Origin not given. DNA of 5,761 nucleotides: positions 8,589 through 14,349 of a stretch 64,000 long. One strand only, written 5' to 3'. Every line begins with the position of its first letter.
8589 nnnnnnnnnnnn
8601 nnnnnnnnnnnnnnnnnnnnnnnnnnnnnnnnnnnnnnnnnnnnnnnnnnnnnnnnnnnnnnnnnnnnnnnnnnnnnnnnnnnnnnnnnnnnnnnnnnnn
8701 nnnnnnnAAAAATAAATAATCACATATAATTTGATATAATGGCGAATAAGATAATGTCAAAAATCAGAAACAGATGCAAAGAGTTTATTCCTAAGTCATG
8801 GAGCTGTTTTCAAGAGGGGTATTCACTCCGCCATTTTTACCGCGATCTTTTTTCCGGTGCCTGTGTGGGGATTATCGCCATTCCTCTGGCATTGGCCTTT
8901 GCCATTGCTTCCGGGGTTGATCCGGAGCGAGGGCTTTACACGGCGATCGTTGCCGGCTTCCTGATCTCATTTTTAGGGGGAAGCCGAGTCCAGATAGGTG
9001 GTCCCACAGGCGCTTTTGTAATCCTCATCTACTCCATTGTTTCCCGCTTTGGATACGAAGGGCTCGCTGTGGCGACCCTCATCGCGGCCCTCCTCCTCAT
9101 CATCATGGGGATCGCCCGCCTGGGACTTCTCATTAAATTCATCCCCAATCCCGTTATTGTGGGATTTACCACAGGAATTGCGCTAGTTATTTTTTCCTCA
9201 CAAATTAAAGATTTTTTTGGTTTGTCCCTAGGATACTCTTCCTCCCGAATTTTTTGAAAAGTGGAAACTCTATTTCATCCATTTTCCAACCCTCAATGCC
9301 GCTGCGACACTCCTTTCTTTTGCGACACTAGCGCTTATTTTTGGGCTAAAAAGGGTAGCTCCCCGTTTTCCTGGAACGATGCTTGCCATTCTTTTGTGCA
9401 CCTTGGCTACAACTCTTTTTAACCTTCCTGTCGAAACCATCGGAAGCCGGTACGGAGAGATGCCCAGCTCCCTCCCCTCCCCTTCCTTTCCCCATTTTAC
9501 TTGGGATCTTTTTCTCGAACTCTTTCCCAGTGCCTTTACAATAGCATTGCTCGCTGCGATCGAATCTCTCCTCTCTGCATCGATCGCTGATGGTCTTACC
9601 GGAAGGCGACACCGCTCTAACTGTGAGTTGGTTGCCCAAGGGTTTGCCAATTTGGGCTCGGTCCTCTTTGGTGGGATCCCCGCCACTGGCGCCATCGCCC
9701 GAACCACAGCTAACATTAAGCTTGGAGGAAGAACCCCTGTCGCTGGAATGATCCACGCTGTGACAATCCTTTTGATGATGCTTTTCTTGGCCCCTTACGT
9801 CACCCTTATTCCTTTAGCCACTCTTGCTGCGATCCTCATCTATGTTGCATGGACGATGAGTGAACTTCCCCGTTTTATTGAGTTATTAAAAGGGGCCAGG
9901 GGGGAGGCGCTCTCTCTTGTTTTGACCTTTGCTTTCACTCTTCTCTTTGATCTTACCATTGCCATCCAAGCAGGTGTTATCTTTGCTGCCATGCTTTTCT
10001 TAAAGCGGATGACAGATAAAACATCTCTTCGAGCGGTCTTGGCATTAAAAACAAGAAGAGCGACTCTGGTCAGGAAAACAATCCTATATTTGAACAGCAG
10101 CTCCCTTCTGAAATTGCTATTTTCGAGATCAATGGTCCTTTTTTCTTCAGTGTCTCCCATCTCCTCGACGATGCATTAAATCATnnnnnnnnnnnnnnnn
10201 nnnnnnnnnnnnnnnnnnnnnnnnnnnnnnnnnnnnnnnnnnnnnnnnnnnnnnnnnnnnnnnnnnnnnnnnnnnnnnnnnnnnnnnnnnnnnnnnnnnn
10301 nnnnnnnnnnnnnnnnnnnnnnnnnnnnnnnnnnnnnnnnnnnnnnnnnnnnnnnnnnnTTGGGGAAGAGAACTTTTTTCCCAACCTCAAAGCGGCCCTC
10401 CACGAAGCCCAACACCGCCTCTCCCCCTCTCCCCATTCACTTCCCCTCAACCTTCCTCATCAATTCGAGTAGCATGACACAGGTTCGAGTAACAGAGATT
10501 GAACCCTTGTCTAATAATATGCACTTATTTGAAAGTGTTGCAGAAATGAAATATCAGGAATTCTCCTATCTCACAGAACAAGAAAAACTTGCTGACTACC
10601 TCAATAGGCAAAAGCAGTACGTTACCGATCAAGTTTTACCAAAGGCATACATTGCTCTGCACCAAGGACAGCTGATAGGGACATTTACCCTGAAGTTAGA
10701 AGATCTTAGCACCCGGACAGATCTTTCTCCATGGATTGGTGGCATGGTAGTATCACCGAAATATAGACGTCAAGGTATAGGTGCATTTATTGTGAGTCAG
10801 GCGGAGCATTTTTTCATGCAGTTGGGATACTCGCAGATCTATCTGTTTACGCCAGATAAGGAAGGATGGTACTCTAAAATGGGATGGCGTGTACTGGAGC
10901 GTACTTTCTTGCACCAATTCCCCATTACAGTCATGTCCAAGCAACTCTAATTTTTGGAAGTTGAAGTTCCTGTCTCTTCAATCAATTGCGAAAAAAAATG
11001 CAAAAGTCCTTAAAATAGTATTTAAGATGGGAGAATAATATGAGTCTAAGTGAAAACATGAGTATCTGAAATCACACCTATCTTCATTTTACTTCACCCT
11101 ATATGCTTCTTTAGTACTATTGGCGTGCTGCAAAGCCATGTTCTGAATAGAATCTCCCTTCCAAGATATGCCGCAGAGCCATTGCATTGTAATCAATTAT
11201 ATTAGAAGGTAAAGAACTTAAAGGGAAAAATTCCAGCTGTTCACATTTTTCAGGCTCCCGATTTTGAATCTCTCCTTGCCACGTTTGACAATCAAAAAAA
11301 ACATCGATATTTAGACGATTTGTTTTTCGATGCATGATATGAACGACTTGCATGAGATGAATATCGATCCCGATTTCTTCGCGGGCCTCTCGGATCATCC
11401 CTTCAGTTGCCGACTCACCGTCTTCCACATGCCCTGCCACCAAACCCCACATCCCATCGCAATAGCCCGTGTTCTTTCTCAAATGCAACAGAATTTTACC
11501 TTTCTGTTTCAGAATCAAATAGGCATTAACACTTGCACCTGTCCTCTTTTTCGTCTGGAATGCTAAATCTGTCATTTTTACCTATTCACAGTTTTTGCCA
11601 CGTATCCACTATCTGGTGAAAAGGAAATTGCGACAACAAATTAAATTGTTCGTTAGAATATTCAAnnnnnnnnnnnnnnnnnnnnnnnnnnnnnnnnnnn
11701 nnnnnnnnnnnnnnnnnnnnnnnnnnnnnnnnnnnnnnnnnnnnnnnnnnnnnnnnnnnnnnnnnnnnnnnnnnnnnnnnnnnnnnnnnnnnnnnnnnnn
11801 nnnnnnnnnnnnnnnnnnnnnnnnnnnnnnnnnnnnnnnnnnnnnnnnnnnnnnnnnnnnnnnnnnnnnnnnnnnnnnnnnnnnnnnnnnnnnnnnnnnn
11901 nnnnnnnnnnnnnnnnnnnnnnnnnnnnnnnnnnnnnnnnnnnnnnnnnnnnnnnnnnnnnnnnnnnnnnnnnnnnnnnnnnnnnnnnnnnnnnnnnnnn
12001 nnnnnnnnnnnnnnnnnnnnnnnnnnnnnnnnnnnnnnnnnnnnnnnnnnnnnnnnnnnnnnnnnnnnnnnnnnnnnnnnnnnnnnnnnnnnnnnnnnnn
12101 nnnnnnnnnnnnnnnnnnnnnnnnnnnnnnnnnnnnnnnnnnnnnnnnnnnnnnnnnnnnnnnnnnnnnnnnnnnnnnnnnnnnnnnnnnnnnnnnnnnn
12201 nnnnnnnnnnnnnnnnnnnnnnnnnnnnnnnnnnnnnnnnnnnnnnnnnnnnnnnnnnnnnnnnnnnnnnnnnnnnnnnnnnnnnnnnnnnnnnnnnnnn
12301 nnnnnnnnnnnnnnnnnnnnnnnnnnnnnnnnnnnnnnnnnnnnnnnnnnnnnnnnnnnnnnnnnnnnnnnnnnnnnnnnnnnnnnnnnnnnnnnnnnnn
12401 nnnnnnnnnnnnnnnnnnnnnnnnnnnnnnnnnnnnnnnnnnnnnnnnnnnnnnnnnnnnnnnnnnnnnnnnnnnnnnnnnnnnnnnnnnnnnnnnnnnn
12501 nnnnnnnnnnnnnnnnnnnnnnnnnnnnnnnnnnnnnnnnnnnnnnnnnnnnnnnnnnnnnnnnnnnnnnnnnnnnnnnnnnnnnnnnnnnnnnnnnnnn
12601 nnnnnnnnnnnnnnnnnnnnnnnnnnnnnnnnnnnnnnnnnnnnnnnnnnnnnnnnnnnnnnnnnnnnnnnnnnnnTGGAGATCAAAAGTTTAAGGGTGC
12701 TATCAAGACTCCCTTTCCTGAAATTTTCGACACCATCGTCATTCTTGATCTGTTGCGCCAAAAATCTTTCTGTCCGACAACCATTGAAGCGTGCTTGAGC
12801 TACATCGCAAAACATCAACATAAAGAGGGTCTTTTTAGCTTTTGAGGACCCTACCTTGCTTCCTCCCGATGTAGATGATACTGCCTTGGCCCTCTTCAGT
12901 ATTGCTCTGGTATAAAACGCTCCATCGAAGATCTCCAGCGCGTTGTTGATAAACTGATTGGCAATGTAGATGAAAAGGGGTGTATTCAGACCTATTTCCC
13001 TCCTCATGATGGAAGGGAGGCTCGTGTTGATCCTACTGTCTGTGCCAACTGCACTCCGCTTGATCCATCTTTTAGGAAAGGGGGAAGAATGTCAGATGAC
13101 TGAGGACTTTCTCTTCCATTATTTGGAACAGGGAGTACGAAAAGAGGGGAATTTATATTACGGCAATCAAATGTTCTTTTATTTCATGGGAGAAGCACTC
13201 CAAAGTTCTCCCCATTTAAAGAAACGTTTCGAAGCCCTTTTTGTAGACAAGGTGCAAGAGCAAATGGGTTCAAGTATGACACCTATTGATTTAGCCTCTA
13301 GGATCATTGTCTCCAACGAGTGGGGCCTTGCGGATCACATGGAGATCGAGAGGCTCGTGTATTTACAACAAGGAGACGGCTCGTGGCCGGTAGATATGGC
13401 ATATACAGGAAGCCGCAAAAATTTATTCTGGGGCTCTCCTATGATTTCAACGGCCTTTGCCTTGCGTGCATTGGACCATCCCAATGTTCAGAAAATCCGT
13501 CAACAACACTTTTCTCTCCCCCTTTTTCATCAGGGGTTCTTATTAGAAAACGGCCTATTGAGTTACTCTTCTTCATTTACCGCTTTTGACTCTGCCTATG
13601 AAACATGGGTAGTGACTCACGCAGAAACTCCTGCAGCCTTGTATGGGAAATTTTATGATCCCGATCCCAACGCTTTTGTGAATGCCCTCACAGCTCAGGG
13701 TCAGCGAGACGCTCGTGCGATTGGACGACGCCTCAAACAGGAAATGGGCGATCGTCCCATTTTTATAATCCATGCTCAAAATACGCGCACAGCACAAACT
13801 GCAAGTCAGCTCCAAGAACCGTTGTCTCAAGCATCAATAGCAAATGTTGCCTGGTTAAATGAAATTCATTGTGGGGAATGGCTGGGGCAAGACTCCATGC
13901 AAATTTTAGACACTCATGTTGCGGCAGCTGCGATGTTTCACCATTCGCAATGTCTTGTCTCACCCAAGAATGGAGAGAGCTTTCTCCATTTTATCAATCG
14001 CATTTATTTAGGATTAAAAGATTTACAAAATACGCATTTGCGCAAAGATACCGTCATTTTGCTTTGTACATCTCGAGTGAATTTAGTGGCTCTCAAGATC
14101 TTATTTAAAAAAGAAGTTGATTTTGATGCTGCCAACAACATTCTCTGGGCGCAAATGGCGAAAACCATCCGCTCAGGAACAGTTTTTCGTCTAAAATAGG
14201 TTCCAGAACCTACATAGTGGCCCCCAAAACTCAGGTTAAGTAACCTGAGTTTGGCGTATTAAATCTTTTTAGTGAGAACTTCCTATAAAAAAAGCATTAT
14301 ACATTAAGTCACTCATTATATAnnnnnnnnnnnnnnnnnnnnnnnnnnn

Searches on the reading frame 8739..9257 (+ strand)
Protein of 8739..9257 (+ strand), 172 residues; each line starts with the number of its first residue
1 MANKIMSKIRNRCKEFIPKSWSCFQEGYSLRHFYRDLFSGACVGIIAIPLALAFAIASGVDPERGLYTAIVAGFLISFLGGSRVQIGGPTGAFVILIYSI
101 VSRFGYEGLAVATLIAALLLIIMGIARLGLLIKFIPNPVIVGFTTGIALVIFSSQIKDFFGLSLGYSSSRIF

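Call 62: search_protein_families(library=ncbifam, proteins=[window:8739-9257:+])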
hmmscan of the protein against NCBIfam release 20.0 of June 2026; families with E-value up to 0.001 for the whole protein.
window:8739-9257:+ (172 aa): 3 families
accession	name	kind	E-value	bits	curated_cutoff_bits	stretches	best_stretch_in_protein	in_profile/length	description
NF008660.1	PRK11660.1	equivalog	1e-58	199.1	614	1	17-164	13-160/572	C4-dicarboxylic acid transporter DauA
TIGR00815.1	sulP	subfamily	6.7e-43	147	380.45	1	23-164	4-154/565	sulfate permease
NF050096.1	BicarbTportBicA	equivalog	1.5e-21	76.5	880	1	30-161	9-147/547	bicarbonate transporter BicA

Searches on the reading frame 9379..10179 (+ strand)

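Call 62: search_protein_families(library=ncbifam, proteins=[window:9379-10179:+])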
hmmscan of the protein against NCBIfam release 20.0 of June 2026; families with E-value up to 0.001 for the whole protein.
window:9379-10179:+ (266 aa): 3 families
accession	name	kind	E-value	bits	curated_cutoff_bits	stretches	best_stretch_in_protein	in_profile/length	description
NF008660.1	PRK11660.1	equivalog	1.5e-63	215.1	614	1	39-224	272-458/572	C4-dicarboxylic acid transporter DauA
TIGR00815.1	sulP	subfamily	1.2e-46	159.4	380.45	1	1-213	215-427/565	sulfate permease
NF050096.1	BicarbTportBicA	equivalog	1.9e-34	119.1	880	1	3-216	201-413/547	bicarbonate transporter BicA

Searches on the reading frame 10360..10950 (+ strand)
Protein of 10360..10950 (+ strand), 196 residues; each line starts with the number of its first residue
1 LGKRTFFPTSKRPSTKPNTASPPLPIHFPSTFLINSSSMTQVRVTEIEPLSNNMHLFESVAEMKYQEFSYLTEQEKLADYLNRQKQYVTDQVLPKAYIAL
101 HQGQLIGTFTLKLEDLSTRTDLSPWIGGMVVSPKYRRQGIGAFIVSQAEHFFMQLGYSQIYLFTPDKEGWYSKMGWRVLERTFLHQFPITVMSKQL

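Call 62: search_protein_families(library=ncbifam, proteins=[window:10360-10950:+])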
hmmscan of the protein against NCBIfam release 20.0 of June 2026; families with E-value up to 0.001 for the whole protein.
window:10360-10950:+ (196 aa): 3 families
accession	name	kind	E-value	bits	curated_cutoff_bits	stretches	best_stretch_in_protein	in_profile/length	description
NF005840.0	PRK07757.1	equivalog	4e-07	30.1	154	1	80-186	29-128/153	N-acetyltransferase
NF040501.1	resist_ArsN2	equivalog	1.7e-06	27.7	125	1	128-182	53-107/133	arsenic resistance N-acetyltransferase ArsN2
NF043067.1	AAC_6p_group_E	equivalog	0.00032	20.6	140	1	60-160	9-107/140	aminoglycoside 6'-N-acetyltransferase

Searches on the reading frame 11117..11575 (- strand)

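Call 62: search_protein_families(library=ncbifam, proteins=[window:11117-11575:-])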
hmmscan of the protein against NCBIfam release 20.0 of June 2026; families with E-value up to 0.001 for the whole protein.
window:11117-11575:- (152 aa): 16 families
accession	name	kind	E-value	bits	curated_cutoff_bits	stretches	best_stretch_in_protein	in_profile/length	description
NF006530.0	PRK08999.1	equivalog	4.2e-13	49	245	1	15-110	7-103/315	Nudix family hydrolase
NF007834.0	PRK10546.1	equivalog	3.3e-11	43.1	156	1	21-107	10-97/135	pyrimidine (deoxy)nucleoside triphosphate diphosphatase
TIGR00586.1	mutt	equivalog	1.2e-10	41.5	97.9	1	16-119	7-111/129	8-oxo-dGTP diphosphatase MutT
NF008044.0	PRK10776.1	equivalog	2.6e-10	40.3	148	1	17-112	7-103/130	8-oxo-dGTP diphosphatase MutT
NF041652.1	Nud_hyd_Dein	equivalog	1.4e-07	31.9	200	1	19-80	18-82/152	Nudix hydrolase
NF001299.0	PRK00241.1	equivalog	6.2e-07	29.1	158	1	25-75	145-193/263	NAD(+) diphosphatase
NF012016.0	PRK15472.1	equivalog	1.5e-06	28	95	1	20-84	10-74/141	nucleoside triphosphatase NudI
NF006961.0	PRK09438.1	equivalog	2.8e-06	26.9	103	1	20-97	14-88/151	dihydroneopterin triphosphate diphosphatase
NF003791.0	PRK05379.2-3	equivalog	1.8e-05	24.1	409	1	18-73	205-259/340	bifunctional nicotinamide-nucleotide adenylyltransferase/Nudix hydroxylase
NF008736.0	PRK11762.1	equivalog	2.7e-05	23.8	169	1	23-123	56-157/186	ADP compounds hydrolase NudE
NF001936.0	PRK00714.1-3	equivalog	8.7e-05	22.4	118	1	25-71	22-65/155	RNA pyrophosphohydrolase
TIGR00052.1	TIGR00052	subfamily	0.00022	20.9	79.55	1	27-77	66-116/188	nudix-type nucleoside diphosphatase, YffH/AdpP family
NF001937.0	PRK00714.1-4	equivalog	0.00054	19.6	139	1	19-80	12-70/161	RNA pyrophosphohydrolase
NF003788.0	PRK05379.1-5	equivalog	0.00061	19.2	354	1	17-74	215-271/351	bifunctional nicotinamide-nucleotide adenylyltransferase/Nudix hydroxylase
NF001934.0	PRK00714.1-1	equivalog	0.00062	19.2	241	1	21-80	15-70/176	RNA pyrophosphohydrolase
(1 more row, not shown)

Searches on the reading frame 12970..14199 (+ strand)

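Call 17: search_protein_families(library=ncbifam, proteins=[window:12970-14199:+])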
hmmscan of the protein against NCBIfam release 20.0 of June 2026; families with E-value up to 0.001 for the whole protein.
window:12970-14199:+ (409 aa): 6 families
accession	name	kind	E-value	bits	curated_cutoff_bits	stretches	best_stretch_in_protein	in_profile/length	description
TIGR03162.1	ribazole_cobC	equivalog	1.9e-10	40.5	162.9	1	239-364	23-141/176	alpha-ribazole phosphatase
NF011580.0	PRK15004.1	equivalog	1.5e-08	34.9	250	1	212-364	3-147/203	adenosylcobalamin/alpha-ribazole phosphatase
NF005567.0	PRK07238.1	equivalog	2.7e-07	30.3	326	1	213-364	181-323/378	bifunctional RNase H/acid phosphatase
TIGR03848.1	MSMEG_4193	subfamily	1.8e-05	24.2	203.85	1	240-367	27-151/204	MSMEG_4193 family putative phosphomutase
NF045917.1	PhserinePhPspA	equivalog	5.7e-05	22.9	350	1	214-368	6-152/211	phosphoserine phosphatase PspA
NF009994.0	PRK13463.1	equivalog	0.00043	20.1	277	1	238-365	27-150/203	phosphoserine phosphatase 1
